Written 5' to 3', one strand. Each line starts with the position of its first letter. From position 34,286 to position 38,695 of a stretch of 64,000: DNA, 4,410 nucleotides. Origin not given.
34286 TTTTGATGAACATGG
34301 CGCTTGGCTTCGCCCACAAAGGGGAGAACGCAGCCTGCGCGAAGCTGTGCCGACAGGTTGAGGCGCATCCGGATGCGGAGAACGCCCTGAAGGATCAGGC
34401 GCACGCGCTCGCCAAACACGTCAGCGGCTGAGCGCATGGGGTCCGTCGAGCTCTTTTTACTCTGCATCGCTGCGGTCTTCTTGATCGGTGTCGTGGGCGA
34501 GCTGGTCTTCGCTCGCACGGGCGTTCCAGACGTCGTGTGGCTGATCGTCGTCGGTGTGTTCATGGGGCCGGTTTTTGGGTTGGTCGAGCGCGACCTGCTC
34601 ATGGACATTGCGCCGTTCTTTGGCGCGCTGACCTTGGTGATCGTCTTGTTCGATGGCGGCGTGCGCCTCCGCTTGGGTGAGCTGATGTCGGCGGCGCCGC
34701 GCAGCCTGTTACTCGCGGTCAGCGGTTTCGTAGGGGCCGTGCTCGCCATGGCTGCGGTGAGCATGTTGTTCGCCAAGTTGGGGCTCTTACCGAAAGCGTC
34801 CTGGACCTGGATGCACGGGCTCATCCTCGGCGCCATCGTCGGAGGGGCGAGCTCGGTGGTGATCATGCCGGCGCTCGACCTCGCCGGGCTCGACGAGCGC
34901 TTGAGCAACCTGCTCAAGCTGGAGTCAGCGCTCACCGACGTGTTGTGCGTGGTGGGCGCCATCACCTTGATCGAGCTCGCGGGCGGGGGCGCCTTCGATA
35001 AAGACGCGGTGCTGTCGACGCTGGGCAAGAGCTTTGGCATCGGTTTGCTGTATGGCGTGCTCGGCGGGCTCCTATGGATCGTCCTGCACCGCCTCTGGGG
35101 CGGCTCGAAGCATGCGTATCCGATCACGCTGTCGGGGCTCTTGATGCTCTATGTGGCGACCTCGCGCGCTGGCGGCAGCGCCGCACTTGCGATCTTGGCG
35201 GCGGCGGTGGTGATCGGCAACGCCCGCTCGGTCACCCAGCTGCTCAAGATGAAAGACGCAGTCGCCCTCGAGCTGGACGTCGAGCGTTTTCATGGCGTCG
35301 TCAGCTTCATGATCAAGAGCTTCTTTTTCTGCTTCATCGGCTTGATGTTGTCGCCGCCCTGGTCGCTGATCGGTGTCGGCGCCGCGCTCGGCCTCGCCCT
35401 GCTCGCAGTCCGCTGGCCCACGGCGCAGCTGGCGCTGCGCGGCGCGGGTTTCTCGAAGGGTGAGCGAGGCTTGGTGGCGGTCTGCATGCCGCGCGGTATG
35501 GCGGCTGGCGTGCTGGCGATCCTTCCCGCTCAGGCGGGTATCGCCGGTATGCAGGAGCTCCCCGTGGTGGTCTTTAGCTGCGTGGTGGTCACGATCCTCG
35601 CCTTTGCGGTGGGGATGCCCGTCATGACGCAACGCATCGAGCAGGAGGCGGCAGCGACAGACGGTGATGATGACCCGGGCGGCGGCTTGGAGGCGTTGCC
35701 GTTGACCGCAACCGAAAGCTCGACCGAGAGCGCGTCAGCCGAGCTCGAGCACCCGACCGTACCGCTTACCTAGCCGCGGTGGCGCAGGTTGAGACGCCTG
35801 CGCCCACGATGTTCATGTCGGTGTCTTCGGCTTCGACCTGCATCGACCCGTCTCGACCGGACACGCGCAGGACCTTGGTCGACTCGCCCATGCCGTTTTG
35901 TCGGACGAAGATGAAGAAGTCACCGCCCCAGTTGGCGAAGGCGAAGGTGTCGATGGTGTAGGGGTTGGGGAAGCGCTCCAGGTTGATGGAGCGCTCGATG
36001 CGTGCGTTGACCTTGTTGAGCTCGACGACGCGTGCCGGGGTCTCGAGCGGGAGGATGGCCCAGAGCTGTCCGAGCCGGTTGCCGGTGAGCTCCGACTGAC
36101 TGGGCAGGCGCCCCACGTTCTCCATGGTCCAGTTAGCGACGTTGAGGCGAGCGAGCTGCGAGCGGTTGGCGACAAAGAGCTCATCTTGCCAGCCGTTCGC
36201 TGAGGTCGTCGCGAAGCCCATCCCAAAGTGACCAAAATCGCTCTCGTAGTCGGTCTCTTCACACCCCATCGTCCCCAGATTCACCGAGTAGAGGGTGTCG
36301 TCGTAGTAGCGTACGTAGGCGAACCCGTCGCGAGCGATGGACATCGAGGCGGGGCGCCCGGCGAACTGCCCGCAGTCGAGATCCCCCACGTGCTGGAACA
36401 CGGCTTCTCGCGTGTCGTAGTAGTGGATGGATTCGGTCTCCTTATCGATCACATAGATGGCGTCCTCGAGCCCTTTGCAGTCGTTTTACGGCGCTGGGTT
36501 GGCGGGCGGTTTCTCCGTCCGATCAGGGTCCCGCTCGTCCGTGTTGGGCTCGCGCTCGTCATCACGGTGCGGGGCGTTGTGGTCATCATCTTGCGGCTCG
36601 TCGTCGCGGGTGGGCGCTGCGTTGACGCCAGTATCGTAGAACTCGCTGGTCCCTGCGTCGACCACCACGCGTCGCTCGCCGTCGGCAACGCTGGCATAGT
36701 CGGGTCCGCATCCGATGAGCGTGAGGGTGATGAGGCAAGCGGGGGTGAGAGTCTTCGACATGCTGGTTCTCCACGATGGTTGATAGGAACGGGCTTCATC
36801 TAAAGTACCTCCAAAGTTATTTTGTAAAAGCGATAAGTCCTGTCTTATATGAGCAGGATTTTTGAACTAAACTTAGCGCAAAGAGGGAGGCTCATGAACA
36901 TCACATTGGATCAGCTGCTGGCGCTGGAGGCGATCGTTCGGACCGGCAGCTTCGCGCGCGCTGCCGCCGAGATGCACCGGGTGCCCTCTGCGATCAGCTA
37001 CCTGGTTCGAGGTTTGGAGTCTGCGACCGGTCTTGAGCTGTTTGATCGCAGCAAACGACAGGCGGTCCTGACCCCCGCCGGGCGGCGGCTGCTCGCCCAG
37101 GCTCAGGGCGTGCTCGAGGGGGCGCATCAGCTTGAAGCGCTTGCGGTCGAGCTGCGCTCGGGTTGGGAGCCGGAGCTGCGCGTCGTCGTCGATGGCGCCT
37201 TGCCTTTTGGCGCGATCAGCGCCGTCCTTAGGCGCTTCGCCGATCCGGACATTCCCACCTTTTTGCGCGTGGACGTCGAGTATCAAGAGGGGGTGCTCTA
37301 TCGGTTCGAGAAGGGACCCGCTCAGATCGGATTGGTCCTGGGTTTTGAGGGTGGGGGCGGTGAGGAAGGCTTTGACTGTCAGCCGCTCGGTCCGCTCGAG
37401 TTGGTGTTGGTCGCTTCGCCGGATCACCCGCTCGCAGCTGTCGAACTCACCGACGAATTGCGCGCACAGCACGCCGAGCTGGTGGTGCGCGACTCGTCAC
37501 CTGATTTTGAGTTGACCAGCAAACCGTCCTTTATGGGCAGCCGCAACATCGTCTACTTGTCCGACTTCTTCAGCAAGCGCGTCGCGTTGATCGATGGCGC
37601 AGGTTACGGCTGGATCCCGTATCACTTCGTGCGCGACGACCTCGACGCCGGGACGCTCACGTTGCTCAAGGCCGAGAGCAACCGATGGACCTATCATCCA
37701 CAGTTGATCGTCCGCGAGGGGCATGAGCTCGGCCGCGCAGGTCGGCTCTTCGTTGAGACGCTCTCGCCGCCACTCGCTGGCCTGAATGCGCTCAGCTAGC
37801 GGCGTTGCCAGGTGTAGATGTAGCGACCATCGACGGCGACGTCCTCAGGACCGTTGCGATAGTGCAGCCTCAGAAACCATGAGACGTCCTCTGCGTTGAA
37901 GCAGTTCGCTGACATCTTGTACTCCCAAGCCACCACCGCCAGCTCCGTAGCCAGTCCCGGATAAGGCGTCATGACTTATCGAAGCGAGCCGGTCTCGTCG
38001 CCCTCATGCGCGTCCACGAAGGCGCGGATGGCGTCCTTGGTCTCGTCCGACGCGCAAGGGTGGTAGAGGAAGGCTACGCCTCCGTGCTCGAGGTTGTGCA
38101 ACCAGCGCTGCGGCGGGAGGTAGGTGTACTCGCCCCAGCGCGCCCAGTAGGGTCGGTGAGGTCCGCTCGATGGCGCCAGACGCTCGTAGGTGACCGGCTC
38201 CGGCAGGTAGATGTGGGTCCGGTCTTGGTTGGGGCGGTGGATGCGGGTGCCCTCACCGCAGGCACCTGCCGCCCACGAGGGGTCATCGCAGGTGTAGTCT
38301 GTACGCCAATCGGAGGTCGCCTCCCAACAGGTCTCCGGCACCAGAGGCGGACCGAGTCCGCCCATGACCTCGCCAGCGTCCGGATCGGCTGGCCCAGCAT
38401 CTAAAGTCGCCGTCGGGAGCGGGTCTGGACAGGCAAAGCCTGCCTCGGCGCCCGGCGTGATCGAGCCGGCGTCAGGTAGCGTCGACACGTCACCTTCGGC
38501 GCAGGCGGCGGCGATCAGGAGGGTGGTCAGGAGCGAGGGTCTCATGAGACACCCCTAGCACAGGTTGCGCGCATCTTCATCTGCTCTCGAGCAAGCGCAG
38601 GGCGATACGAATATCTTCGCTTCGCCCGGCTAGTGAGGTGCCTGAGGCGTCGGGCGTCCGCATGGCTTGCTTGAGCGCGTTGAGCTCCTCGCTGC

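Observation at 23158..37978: Pattern: three of three gene-internal stops in this window are TAA, each followed closely by a possible restart codon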

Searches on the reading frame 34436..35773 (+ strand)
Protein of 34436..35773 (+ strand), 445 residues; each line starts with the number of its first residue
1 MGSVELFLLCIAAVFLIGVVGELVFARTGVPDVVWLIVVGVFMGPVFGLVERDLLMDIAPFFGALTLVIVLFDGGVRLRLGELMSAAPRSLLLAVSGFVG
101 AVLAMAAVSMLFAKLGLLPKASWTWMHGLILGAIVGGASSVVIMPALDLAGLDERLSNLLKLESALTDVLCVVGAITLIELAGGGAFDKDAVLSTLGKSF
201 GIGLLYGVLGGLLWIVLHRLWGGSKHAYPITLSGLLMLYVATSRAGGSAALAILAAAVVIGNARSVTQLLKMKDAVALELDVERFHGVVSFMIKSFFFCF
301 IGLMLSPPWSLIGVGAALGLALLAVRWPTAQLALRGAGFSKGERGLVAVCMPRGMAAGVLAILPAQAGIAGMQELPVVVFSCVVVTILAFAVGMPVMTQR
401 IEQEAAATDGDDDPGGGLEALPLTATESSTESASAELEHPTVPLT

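Call 12: find_encoding_contigs(protein=window:34436-35773:+, flank=10000, max_places=6)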
Protein window:34436-35773:+ (445 aa): 1 contig read that carries it; 1 place shown.
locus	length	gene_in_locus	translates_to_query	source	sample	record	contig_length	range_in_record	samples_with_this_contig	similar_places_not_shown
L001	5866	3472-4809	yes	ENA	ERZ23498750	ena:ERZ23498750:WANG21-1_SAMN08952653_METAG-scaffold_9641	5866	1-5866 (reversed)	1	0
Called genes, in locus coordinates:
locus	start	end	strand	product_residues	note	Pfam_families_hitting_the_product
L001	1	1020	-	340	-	?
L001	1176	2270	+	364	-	-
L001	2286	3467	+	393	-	PF03704:BTAD (faint), PF07719:TPR_2 (faint), PF07721:TPR_4 (faint), PF12895:ANAPC3 (faint), PF13432:TPR_16, PF13429:TPR_15 (weak), PF23914:TPR_CcmH_CycH (weak), PF13432:TPR_16 (weak), +11 more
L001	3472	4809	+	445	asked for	PF00999:Na_H_Exchanger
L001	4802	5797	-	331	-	-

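Call 42: list_cluster_members(proteins=[P0001, L001:4802-5797:-, P0128])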
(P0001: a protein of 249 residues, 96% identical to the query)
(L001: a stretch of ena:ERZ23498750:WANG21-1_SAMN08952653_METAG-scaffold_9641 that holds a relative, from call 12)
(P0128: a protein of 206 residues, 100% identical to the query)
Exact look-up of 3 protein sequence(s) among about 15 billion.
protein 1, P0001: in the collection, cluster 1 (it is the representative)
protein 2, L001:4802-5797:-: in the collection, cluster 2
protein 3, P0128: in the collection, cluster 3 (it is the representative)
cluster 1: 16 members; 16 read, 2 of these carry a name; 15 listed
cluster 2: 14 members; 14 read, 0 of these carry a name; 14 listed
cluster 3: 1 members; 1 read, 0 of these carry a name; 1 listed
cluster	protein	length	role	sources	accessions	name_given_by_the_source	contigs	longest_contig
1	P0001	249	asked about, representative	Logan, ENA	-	-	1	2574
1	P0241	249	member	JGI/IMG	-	hypothetical protein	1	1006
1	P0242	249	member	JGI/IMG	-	hypothetical protein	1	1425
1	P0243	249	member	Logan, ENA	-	-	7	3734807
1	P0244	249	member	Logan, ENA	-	-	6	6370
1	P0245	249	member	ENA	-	-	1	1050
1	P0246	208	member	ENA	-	-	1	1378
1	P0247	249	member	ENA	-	-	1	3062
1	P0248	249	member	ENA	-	-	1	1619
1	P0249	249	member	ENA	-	-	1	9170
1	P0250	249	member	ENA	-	-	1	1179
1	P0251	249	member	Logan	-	-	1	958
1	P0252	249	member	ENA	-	-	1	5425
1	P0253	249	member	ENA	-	-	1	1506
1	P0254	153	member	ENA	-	-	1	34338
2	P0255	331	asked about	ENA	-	-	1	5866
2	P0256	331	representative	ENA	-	-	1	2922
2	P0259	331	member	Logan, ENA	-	-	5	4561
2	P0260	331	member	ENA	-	-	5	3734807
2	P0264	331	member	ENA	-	-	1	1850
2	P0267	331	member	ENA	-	-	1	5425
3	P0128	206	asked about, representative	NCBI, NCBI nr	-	-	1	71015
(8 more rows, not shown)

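Call 44: find_encoding_contigs(protein=P0244, flank=10000, max_places=8)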
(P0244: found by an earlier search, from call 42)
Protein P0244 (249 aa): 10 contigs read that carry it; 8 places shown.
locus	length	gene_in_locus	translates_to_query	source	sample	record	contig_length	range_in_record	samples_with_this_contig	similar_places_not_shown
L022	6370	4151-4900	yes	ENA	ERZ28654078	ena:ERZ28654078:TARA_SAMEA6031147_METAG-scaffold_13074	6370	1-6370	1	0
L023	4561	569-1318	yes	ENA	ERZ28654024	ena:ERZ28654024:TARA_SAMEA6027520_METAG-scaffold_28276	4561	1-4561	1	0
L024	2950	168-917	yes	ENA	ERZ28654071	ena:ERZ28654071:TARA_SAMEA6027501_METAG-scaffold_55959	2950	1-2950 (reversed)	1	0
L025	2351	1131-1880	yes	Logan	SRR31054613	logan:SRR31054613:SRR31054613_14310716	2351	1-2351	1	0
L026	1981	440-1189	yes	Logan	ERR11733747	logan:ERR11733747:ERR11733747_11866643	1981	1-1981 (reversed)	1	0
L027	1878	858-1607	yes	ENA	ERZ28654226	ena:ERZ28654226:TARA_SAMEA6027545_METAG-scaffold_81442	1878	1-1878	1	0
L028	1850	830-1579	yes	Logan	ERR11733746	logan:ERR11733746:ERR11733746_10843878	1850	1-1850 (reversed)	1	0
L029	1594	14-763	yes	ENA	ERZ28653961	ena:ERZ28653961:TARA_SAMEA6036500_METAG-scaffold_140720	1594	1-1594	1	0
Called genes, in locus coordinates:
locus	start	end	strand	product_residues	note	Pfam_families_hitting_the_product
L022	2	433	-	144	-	?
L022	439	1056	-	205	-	PF06966:DUF1295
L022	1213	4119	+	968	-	PF00211:Guanylate_cyc, PF13191:AAA_16 (weak), PF13401:AAA_22, PF00515:TPR_1 (faint), PF25872:HTH_77 (weak), PF14938:SNAP (weak), PF17874:TPR_MalT, PF13424:TPR_12, +2 more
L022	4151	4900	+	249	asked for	PF11303:DUF3105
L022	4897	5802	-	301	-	PF00126:HTH_1, PF03466:LysR_substrate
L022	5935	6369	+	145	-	?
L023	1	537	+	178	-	?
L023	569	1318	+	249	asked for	PF11303:DUF3105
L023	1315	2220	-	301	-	PF00126:HTH_1, PF03466:LysR_substrate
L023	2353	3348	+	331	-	-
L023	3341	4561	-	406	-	?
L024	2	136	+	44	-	?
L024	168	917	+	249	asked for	PF11303:DUF3105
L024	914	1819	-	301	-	PF00126:HTH_1, PF03466:LysR_substrate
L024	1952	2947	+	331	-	-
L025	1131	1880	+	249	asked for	PF11303:DUF3105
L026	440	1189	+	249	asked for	PF11303:DUF3105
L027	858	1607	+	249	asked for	PF11303:DUF3105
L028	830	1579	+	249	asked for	PF11303:DUF3105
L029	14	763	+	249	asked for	PF11303:DUF3105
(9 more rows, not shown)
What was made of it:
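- Checked: In 34.4-42.7 kb, the gene lengths and order match those on L001 and L022-L024 (calls 12, 44).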

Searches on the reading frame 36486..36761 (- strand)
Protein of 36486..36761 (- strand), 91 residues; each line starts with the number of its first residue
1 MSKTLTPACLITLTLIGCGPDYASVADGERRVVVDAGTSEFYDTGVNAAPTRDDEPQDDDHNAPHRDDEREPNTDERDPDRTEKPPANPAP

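Call 32: find_encoding_contigs(protein=window:36486-36761:-, flank=10000, max_places=10)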
Protein window:36486-36761:- (91 aa): no gene with exactly this product is on record in the collection.

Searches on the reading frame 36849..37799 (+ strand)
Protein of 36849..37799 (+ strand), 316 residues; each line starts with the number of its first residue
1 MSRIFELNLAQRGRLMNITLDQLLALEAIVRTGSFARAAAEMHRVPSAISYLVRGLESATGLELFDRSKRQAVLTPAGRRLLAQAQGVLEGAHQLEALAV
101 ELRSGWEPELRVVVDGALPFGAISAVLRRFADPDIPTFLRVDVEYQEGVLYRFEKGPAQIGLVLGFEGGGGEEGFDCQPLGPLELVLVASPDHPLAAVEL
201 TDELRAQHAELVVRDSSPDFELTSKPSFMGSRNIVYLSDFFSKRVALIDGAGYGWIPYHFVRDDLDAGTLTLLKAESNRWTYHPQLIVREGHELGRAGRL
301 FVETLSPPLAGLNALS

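Call 16: find_encoding_contigs(protein=window:36849-37799:+, flank=10000, max_places=6)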
Protein window:36849-37799:+ (316 aa): no gene with exactly this product is on record in the collection.

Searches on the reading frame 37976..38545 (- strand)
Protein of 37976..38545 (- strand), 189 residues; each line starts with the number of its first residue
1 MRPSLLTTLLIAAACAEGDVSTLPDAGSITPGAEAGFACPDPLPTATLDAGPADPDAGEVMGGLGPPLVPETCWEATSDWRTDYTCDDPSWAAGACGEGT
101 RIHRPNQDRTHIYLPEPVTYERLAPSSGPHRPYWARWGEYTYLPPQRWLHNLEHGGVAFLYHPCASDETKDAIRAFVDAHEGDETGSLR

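Call 33: find_encoding_contigs(protein=window:37976-38545:-, flank=10000, max_places=10)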
Protein window:37976-38545:- (189 aa): 1 contig read that carries it; 1 place shown.
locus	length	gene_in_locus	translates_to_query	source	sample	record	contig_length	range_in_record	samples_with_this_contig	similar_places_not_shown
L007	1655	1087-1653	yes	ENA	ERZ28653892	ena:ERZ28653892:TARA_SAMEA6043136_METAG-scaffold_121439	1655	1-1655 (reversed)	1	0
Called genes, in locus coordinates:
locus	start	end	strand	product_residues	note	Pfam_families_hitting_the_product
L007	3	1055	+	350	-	?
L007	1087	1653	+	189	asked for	?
